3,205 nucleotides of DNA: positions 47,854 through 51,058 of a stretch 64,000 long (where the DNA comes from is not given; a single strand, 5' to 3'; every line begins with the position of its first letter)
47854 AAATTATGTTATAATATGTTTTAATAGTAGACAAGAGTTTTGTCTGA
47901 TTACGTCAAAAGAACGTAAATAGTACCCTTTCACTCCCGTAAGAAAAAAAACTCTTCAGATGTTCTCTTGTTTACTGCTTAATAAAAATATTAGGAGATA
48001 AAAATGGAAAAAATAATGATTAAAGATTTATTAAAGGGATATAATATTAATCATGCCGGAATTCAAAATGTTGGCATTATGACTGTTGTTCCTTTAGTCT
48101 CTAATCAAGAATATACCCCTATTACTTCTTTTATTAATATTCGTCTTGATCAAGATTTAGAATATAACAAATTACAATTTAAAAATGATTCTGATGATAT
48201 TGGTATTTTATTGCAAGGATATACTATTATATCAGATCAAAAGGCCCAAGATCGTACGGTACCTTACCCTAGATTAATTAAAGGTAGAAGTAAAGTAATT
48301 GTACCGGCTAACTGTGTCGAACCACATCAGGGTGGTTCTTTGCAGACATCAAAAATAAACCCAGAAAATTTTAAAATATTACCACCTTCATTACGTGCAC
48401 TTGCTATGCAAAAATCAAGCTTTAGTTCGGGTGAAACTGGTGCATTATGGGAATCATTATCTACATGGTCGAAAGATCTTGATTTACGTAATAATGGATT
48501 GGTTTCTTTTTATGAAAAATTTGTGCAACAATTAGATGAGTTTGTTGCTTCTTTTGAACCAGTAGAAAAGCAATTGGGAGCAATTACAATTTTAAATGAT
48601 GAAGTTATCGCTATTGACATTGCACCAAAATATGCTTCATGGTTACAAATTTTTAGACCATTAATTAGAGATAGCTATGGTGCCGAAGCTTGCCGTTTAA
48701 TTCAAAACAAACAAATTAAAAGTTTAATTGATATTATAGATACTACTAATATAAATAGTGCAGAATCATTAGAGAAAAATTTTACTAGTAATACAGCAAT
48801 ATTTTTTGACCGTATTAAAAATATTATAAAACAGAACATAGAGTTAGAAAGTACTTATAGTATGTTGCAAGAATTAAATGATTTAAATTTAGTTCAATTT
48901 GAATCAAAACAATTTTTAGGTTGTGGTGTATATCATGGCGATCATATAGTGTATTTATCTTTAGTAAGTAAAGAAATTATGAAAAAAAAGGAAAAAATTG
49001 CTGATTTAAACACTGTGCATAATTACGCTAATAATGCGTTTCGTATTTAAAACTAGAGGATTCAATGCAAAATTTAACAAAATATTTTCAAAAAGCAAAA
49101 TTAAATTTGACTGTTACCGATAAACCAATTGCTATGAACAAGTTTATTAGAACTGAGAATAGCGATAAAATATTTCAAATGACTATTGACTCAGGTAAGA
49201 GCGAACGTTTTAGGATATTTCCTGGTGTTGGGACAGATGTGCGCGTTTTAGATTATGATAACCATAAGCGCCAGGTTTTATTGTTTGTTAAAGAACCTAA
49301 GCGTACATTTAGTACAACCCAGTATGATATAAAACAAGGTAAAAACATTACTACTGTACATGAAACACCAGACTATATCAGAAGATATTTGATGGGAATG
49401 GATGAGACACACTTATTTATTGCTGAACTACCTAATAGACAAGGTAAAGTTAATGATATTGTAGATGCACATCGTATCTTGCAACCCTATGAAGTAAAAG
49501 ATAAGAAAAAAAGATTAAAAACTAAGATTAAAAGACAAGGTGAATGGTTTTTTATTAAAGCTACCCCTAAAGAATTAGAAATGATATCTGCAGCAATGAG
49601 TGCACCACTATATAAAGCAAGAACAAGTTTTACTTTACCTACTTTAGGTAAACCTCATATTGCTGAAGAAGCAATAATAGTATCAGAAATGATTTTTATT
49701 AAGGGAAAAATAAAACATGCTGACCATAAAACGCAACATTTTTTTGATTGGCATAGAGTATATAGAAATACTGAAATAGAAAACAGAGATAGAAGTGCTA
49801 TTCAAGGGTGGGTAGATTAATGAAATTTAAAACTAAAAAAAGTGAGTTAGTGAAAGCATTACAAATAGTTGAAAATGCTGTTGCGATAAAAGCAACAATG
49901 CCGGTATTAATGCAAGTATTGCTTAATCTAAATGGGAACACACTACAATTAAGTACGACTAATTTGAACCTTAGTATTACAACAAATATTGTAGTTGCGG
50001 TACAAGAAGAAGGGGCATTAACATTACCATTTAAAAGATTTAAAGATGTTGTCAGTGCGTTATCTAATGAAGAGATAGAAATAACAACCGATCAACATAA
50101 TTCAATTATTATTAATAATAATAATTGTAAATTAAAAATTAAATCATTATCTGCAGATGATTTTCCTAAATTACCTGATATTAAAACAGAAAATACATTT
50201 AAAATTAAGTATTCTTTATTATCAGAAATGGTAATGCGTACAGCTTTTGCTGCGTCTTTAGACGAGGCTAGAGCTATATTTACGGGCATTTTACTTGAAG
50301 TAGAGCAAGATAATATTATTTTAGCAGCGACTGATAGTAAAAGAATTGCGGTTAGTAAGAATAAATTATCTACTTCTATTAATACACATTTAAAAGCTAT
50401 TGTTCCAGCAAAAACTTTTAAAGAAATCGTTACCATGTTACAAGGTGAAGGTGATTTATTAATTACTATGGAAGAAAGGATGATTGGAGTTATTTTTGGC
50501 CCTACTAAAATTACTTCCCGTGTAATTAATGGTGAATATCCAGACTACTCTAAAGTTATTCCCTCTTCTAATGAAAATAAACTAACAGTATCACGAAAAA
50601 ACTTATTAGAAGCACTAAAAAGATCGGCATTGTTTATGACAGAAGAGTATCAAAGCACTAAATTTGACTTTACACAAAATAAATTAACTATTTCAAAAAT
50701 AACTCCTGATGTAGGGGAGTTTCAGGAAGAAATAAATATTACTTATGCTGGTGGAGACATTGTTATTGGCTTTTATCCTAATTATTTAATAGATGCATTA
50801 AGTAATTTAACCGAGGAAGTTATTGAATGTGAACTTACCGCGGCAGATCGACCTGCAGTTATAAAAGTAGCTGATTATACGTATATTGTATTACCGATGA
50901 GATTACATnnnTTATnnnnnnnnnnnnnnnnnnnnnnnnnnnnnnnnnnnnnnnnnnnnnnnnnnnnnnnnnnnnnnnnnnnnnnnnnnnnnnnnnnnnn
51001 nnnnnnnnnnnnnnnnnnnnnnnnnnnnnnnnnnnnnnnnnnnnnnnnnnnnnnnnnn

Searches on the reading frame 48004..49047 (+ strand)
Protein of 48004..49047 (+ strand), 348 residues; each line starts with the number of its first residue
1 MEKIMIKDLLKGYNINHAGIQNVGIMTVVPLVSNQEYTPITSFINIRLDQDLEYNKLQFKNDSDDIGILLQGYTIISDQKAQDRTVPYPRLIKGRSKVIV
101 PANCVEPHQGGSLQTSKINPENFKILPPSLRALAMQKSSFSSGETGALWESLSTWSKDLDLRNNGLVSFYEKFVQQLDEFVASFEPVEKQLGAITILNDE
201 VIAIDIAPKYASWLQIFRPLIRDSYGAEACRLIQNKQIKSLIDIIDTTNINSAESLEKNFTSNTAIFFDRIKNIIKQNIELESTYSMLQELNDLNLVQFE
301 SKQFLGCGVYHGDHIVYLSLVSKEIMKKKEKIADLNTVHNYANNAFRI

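Call 37: search_protein_families(library=pfam, proteins=[window:48004-49047:+], max_evalue=0.01)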
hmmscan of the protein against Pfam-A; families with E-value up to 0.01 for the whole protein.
window:48004-49047:+ (348 aa): 2 families
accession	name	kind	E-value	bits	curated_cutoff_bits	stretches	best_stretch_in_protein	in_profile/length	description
PF20208.3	ARPP-1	-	4.3e-22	79.2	27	1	21-255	8-266/297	ARG and Rhodanese-Phosphatase-superfamily-associated Protein domain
PF22549.1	ARPP-2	-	0.00021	20.9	27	1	143-277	127-262/278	ARPP-2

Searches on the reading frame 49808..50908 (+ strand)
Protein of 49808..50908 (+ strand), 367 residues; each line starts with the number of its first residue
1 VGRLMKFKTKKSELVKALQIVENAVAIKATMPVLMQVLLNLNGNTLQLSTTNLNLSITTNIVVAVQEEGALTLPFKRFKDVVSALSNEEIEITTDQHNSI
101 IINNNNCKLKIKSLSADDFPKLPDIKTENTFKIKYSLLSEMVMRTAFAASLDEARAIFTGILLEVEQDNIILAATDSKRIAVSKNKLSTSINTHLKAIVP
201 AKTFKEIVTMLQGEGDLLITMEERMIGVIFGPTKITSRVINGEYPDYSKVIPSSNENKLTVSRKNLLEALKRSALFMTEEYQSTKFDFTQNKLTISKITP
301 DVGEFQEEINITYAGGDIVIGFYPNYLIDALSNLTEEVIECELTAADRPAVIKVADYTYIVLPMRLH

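Call 37: search_protein_families(library=pfam, proteins=[window:49808-50908:+], max_evalue=0.01)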
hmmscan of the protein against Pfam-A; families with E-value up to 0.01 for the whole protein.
window:49808-50908:+ (367 aa): 3 families
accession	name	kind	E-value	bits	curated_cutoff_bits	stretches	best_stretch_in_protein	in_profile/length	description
PF00712.24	DNA_pol3_beta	-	4.6e-30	104.7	24.4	2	5-123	1-120/120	DNA polymerase III beta subunit, N-terminal domain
PF02767.21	DNA_pol3_beta_2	-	4.9e-30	104.6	27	2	133-246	2-116/116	DNA polymerase III beta subunit, central domain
PF02768.20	DNA_pol3_beta_3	-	1.4e-25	89.9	27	1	249-365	2-121/121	DNA polymerase III beta subunit, C-terminal domain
